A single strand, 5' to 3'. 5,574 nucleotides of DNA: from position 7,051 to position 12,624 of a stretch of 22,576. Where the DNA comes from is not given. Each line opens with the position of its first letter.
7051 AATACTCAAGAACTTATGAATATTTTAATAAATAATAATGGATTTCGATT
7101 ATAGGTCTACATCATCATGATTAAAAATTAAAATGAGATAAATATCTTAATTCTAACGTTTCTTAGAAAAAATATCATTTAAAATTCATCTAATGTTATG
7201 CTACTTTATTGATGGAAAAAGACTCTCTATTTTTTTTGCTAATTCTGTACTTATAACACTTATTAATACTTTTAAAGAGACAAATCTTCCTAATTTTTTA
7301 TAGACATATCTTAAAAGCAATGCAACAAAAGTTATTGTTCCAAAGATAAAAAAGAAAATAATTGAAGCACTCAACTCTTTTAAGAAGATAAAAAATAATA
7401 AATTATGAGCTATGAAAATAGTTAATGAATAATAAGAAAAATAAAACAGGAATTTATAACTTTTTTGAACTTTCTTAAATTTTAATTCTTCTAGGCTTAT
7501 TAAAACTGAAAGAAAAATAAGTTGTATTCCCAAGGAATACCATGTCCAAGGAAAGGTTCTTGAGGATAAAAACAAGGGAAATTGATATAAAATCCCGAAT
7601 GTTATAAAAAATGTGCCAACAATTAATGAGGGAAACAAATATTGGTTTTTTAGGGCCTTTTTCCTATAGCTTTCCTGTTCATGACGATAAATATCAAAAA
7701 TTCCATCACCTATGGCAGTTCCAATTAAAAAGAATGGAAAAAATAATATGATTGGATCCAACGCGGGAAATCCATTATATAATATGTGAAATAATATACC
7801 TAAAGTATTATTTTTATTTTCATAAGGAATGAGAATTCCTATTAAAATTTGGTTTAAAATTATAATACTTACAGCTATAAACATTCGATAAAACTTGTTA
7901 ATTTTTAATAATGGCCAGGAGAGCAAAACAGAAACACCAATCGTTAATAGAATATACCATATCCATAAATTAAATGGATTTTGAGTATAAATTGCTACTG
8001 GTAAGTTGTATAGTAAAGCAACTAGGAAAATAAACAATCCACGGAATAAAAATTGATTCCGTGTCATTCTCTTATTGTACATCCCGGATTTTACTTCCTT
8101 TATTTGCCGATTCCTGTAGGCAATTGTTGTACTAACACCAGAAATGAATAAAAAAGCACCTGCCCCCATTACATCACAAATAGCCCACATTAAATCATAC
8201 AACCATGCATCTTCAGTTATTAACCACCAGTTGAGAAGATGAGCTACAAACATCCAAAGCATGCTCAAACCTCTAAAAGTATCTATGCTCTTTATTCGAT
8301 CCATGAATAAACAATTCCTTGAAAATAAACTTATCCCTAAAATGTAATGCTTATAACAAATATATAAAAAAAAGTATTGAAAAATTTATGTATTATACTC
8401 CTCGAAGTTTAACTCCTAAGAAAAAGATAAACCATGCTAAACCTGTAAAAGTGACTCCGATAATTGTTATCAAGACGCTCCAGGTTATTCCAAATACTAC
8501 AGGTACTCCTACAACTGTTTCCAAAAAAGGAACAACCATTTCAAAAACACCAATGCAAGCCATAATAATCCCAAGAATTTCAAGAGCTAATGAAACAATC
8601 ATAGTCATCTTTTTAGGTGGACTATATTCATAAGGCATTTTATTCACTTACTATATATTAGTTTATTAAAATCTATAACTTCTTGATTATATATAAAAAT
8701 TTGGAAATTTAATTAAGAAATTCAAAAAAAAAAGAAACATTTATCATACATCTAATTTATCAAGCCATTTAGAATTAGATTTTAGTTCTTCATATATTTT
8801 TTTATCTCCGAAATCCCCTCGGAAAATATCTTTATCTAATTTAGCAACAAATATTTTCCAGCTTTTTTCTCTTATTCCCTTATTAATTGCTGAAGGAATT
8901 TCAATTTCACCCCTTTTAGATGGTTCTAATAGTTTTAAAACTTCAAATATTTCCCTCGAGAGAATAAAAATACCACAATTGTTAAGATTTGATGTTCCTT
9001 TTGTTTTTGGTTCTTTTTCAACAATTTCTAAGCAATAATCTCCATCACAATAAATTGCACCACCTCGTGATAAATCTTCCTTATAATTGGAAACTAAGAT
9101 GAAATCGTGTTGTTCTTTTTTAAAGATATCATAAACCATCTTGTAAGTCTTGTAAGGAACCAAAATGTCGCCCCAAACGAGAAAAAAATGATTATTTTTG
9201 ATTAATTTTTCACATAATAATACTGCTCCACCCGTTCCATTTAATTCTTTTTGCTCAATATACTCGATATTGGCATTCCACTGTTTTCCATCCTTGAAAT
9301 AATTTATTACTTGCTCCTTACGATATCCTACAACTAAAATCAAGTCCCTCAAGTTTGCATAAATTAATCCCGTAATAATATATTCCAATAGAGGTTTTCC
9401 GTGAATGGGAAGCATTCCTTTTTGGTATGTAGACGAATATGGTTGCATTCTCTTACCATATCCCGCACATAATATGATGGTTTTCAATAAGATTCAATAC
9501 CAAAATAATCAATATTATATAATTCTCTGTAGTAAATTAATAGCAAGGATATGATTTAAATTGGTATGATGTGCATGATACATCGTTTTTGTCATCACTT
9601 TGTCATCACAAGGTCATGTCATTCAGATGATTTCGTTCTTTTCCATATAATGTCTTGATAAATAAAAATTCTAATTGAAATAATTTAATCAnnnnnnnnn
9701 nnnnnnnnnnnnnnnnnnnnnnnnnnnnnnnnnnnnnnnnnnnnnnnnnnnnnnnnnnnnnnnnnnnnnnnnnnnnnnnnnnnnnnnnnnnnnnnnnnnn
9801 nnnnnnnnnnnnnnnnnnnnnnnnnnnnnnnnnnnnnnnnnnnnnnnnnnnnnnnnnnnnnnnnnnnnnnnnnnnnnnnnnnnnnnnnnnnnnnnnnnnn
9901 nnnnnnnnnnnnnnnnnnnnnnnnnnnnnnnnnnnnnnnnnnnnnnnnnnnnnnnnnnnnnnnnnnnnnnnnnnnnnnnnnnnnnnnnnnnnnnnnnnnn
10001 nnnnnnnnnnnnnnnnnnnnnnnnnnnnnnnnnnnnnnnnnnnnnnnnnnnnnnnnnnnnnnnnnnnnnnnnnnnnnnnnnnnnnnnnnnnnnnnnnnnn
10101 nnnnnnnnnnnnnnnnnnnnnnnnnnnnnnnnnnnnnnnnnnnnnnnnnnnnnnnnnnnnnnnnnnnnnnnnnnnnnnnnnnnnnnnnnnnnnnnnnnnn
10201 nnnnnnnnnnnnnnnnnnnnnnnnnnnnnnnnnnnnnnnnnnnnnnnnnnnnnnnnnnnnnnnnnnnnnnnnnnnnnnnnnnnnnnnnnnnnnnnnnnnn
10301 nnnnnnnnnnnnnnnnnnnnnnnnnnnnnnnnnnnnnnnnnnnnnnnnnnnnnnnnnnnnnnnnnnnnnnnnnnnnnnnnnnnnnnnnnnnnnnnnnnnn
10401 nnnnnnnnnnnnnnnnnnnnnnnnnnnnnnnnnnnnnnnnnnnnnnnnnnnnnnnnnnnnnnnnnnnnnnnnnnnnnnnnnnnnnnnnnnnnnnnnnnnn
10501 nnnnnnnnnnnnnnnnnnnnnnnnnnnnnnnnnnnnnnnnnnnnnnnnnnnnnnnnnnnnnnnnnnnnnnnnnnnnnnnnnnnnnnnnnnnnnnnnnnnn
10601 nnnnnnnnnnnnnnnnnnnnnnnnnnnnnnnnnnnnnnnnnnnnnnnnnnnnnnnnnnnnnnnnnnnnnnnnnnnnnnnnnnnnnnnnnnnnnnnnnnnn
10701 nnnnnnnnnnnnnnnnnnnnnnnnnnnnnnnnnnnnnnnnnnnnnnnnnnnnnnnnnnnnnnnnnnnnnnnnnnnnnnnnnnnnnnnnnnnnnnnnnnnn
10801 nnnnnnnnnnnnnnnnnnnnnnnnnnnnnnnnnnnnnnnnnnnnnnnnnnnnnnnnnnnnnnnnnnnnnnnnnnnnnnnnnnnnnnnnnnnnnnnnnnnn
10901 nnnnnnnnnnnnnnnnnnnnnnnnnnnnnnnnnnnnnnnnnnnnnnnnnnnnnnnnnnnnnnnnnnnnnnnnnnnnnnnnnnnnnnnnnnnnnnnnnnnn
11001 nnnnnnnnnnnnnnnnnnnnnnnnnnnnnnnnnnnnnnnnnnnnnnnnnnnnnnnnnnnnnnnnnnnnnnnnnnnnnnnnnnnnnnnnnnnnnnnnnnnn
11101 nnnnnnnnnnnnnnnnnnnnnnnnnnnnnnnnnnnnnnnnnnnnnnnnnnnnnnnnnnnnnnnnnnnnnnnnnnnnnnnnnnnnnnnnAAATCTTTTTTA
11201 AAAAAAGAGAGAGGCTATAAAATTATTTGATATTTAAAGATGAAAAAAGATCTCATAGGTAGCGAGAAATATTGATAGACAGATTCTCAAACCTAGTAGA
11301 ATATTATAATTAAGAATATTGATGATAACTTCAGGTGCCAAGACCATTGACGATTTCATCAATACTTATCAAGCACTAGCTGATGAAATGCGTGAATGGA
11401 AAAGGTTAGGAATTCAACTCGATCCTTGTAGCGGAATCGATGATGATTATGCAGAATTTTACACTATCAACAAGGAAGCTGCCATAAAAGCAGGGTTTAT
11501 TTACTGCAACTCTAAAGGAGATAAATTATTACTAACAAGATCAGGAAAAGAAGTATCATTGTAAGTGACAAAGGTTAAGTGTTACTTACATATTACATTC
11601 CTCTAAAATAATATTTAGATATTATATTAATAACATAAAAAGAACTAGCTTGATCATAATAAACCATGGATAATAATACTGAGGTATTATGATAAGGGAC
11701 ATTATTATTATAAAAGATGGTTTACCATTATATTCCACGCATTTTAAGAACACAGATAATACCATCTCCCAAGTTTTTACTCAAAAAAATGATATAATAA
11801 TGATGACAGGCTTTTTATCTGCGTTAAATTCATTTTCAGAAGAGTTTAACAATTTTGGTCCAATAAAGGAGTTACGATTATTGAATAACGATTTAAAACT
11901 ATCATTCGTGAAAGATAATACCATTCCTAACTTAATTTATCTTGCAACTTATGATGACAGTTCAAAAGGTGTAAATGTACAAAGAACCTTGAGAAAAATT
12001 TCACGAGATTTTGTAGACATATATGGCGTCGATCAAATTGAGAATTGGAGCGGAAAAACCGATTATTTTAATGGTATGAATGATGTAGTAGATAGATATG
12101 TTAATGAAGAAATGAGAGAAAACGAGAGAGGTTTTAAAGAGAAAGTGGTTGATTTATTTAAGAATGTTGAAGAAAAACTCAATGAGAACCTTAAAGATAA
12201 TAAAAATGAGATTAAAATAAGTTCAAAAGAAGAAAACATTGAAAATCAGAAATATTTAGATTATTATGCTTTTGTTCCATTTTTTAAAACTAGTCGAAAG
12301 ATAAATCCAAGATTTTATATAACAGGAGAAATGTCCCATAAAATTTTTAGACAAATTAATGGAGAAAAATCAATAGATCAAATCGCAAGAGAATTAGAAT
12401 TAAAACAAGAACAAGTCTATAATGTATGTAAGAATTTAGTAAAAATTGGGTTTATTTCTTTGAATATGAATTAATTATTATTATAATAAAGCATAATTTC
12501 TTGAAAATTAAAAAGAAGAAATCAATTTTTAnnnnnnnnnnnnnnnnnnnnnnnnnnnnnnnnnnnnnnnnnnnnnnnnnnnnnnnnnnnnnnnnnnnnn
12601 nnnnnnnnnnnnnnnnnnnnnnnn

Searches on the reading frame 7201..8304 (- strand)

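Call 77: search_protein_families(library=pfam, proteins=[window:7201-8304:-], max_evalue=0.0001)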
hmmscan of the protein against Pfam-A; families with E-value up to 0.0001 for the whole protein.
window:7201-8304:- (367 aa): 2 families
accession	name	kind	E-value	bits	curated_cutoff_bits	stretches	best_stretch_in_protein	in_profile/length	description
PF07786.18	HGSNAT_cat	-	6.1e-17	62.3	22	1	3-208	1-190/222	Heparan-alpha-glucosaminide N-acetyltransferase, catalytic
PF01757.29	Acyl_transf_3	-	1e-09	38.3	31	1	5-329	2-322/326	Acyltransferase domain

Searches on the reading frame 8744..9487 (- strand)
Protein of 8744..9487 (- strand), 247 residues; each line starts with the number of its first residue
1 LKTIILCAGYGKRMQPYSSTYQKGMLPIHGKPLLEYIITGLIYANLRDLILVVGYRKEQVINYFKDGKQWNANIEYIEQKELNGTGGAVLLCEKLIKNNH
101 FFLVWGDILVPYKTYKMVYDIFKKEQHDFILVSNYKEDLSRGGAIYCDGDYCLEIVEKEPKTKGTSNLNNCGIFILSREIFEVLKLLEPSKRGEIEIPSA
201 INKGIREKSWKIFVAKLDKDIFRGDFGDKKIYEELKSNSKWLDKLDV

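Call 77: search_protein_families(library=pfam, proteins=[window:8744-9487:-], max_evalue=0.0001)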
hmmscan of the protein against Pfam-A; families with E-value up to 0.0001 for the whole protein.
window:8744-9487:- (247 aa): 2 families
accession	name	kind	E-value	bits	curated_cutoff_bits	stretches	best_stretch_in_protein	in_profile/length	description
PF00483.29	NTP_transferase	-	1.3e-27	97.3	21.2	1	2-219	1-224/245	Nucleotidyl transferase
PF12804.13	NTP_transf_3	-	5.8e-10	40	27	1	4-134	2-123/160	MobA-like NTP transferase domain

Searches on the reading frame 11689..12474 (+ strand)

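Call 6: search_protein_families(library=ncbifam, proteins=[window:11689-12474:+], max_evalue=1)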
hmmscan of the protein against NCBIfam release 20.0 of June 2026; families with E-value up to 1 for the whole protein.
window:11689-12474:+ (261 aa): 3 families
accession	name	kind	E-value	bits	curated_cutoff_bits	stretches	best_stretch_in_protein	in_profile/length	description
TIGR01884.1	cas_HTH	subfamily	0.0088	15.4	60.2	1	224-257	154-187/202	CRISPR-associated CARF protein Csa3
NF053606.1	Sta1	subfamily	0.043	13.9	80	1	225-257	33-65/100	Sta1 family transcriptional regulator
TIGR04540.1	CLB_0814_fam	hypoth_equivalog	0.045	13.9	50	1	130-167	14-49/73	TIGR04540 family protein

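Call 7: search_protein_families(library=pfam, proteins=[window:11689-12474:+], max_evalue=1)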
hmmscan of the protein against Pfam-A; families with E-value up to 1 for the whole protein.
window:11689-12474:+ (261 aa): 7 families
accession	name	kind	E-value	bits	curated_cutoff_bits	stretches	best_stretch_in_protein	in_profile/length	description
PF01978.25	TrmB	-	0.00092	19.5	25.6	1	224-256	20-52/68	Sugar-specific transcriptional regulator TrmB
PF13725.12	tRNA_bind_2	-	0.0045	17.2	27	1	130-194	150-221/233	Possible tRNA binding domain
PF13518.12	HTH_28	-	0.014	16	25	1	224-258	11-44/52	Helix-turn-helix domain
PF19033.6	Intu_longin_3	-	0.08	13.6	27.1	0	36-68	30-64/98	Intu longin-like domain 3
PF21475.2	PaaA-like_N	-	0.16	12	27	1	218-243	33-58/60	PaaA-like, N-terminal domain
PF01042.26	Ribonuc_L-PSP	-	0.38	11.2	27.3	0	18-51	48-81/121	Endoribonuclease L-PSP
PF09716.15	ETRAMP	-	0.73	10.3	29.1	0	145-178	27-57/81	Malarial early transcribed membrane protein (ETRAMP)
